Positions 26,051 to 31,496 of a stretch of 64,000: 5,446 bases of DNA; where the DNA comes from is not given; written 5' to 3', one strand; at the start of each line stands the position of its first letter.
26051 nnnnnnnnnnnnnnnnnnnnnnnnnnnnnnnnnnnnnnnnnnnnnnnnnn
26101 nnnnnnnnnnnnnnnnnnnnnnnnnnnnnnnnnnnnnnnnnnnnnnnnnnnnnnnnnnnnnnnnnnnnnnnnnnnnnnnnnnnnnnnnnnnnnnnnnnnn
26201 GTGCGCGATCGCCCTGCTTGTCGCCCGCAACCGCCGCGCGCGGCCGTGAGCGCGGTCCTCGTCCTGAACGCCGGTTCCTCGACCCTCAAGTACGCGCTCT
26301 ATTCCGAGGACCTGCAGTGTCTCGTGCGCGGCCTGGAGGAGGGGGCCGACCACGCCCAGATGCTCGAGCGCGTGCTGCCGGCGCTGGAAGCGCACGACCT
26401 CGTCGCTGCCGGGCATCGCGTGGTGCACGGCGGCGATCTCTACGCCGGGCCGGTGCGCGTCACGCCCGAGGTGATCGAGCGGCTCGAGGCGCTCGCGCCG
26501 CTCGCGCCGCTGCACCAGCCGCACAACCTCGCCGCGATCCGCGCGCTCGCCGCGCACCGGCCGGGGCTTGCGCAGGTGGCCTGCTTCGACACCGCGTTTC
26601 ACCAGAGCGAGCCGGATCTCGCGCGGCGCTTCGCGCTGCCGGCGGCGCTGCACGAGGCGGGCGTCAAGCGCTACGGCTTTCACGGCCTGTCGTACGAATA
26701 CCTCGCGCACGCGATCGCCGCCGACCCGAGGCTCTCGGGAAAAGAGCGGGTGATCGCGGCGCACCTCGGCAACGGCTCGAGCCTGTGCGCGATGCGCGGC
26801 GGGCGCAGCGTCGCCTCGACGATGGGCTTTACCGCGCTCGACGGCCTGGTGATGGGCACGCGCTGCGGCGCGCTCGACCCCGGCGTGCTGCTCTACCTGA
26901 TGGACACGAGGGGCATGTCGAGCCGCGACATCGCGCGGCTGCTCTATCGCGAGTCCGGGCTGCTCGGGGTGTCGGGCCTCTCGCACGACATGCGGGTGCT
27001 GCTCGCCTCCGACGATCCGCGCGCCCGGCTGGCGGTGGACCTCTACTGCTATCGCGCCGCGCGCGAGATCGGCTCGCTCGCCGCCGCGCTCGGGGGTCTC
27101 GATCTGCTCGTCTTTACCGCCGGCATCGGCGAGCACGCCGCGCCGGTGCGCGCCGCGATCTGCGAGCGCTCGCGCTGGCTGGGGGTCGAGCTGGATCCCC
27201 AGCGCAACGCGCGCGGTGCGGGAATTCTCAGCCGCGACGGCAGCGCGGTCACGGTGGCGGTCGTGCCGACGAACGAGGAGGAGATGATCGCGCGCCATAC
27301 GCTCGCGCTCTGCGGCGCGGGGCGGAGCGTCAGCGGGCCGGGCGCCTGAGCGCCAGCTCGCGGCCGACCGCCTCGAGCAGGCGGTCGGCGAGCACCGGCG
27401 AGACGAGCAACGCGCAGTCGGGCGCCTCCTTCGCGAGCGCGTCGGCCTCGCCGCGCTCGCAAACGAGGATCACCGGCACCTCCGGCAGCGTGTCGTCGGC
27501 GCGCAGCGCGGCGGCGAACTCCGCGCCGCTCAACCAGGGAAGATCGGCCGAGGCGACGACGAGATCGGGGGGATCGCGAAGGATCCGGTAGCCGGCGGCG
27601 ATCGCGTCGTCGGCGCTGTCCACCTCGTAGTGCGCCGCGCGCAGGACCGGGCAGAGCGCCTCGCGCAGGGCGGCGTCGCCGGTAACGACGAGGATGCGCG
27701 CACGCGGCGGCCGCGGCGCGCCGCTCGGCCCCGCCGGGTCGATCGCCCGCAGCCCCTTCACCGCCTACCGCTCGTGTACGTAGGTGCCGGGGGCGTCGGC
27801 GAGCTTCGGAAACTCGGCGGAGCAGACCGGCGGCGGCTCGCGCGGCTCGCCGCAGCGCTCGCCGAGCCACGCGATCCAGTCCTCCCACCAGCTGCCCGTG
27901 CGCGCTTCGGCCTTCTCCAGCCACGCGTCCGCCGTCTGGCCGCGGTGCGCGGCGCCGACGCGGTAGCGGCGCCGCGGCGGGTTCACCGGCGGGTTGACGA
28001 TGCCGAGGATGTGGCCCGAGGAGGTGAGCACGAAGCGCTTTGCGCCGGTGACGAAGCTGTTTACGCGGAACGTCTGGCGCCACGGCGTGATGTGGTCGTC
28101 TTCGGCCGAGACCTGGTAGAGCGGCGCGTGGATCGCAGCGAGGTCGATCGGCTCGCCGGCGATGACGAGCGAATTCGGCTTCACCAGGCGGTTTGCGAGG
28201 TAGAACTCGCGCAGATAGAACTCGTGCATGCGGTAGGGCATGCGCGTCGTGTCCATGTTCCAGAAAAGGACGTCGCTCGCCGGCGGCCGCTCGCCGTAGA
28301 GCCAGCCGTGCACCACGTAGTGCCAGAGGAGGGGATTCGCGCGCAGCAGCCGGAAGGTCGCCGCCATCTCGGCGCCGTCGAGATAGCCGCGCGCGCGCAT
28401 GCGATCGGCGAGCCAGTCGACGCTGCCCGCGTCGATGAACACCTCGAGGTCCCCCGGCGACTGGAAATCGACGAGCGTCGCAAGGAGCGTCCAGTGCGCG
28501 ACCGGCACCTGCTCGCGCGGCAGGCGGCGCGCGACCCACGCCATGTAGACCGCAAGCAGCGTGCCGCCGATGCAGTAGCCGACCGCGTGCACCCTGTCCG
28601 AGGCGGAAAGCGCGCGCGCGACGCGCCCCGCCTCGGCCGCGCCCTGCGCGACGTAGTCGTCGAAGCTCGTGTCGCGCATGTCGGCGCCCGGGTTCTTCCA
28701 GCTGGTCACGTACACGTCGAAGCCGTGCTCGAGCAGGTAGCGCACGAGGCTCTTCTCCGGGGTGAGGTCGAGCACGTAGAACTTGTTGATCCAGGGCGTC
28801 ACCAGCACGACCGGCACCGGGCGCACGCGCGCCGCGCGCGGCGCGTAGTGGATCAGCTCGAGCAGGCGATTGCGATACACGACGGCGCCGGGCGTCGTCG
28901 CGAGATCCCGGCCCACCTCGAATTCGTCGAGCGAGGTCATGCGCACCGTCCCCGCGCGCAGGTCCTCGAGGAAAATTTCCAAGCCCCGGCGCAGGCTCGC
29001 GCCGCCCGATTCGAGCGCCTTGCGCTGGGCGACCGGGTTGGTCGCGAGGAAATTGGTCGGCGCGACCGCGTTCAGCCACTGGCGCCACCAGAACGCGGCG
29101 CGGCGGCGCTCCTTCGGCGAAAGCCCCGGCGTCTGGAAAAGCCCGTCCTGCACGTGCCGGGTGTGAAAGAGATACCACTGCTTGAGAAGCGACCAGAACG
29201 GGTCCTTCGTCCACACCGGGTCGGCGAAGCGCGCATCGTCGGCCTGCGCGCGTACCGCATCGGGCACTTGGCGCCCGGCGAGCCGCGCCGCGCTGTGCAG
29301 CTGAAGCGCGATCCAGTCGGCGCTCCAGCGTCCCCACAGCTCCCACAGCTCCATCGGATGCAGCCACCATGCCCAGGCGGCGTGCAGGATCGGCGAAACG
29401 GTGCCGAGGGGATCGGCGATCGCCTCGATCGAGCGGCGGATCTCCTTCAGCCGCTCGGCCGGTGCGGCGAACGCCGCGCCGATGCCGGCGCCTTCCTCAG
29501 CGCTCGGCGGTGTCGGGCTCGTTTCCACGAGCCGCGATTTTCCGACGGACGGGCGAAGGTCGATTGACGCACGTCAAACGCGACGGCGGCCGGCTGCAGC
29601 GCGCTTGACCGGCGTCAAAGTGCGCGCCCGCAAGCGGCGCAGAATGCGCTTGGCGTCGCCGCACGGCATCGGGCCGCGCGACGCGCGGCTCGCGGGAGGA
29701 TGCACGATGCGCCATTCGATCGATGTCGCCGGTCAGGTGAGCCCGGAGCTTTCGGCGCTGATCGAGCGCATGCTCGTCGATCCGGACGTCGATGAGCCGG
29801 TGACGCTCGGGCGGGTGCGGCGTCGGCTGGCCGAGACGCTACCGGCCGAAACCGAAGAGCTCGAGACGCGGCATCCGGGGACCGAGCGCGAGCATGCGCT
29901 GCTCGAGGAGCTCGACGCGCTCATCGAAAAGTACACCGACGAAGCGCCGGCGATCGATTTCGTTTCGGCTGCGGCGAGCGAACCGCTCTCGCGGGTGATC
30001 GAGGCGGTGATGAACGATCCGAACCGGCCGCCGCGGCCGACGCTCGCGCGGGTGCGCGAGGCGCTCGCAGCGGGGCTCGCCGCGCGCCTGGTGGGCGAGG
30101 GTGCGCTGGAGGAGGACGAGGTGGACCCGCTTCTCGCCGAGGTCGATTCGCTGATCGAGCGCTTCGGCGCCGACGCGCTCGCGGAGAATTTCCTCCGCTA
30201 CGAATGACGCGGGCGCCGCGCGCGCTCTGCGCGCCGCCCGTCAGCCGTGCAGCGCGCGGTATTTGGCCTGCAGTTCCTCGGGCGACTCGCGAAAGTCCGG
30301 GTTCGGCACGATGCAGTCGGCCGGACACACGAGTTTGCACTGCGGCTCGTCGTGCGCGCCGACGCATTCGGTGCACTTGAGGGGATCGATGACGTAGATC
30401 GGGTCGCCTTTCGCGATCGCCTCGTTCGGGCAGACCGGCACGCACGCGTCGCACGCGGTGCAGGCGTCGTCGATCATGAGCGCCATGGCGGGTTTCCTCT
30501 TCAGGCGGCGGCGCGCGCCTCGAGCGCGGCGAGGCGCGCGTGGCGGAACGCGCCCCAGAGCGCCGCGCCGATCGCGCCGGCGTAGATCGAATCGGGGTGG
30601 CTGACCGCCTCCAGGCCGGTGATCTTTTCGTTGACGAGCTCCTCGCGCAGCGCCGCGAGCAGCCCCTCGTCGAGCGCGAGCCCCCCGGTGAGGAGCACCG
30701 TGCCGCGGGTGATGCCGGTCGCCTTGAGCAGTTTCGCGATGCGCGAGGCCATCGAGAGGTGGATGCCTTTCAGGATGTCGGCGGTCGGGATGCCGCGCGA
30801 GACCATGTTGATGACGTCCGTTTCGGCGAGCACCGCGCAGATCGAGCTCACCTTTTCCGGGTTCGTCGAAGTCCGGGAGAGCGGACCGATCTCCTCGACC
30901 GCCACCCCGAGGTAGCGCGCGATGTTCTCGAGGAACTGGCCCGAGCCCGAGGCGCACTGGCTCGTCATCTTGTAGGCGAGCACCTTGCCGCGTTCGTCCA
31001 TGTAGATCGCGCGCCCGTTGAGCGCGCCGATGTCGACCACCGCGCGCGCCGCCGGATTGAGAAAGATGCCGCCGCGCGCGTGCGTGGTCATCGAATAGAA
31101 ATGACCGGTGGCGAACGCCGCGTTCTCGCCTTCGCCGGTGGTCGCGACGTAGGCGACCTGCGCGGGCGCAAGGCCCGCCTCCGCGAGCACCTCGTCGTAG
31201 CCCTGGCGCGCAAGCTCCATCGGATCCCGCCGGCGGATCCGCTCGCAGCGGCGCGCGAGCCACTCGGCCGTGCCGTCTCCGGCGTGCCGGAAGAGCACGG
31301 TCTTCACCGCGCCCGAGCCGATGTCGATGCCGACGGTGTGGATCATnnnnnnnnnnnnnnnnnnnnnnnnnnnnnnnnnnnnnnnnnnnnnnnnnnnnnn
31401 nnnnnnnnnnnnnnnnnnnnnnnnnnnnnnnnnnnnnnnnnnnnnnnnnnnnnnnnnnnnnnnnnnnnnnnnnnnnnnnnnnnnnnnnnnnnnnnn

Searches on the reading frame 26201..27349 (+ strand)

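Call 31: search_protein_families(library=pfam, proteins=[window:26201-27349:+], max_evalue=0.00001)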
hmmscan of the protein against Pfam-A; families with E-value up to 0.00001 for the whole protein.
window:26201-27349:+ (382 aa): 1 family
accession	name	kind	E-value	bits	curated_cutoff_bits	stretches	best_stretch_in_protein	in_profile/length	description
PF00871.23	Acetate_kinase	-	4.3e-104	348.7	22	1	49-365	58-392/392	Acetokinase family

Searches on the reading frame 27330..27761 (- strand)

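Call 31: search_protein_families(library=pfam, proteins=[window:27330-27761:-], max_evalue=0.00001)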
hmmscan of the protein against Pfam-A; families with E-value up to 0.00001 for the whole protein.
window:27330-27761:- (143 aa): 1 family
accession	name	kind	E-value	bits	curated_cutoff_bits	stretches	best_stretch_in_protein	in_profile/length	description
PF00072.30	Response_reg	-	1.5e-08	35.3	30.2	1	23-109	1-85/111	Response regulator receiver domain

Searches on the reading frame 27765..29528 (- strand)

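Call 31: search_protein_families(library=pfam, proteins=[window:27765-29528:-], max_evalue=0.00001)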
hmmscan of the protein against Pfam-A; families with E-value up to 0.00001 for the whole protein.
window:27765-29528:- (587 aa): 2 families
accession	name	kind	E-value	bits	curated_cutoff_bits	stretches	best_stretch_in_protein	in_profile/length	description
PF07167.19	PhaC_N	-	2e-58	197.4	23.7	1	98-265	2-173/173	Poly-beta-hydroxybutyrate polymerase (PhaC) N-terminus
PF00561.26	Abhydrolase_1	-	3.4e-11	43.7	25.8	1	259-513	18-245/245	alpha/beta hydrolase fold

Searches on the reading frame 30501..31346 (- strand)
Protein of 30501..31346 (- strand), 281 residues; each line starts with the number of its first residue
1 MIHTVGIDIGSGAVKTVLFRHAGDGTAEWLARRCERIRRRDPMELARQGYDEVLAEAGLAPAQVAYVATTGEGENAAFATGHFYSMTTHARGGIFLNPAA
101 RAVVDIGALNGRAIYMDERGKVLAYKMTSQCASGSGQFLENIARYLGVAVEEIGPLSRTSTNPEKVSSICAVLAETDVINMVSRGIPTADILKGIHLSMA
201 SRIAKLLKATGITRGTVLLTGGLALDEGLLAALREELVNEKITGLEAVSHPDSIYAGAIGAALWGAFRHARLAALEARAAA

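Call 31: search_protein_families(library=pfam, proteins=[window:30501-31346:-], max_evalue=0.00001)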
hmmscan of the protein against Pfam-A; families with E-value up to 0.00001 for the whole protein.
window:30501-31346:- (281 aa): 1 family
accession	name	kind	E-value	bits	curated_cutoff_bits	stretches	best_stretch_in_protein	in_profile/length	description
PF01869.26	BcrAD_BadFG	-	4e-74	250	31.5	1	5-265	1-271/271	BadF/BadG/BcrA/BcrD ATPase family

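Call 70: search_protein_families(library=ncbifam, proteins=[window:30501-31346:-], max_evalue=1e-10)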
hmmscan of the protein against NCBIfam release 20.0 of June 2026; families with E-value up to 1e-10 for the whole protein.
window:30501-31346:- (281 aa): 5 families
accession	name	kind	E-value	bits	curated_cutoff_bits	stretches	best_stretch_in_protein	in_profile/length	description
TIGR02261.1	benz_CoA_red_D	equivalog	2.1e-129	430.3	312.85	1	4-265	3-262/262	benzoyl-CoA reductase subunit D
TIGR00241.1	CoA_E_activ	domain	8.6e-46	156.5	125.4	1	4-263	2-247/248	acyl-CoA dehydratase activase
TIGR03192.1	benz_CoA_bzdQ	equivalog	4.8e-32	111.6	380.2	1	2-265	32-286/293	benzoyl-CoA reductase, bzd-type, subunit Q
TIGR02259.1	benz_CoA_red_A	equivalog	1.5e-30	106.4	578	1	64-262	230-429/432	benzoyl-CoA reductase subunit A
TIGR03286.1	methan_mark_15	hypoth_equivalog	6.8e-21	74.7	455.75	1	4-264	146-400/404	methanogenesis marker 15 protein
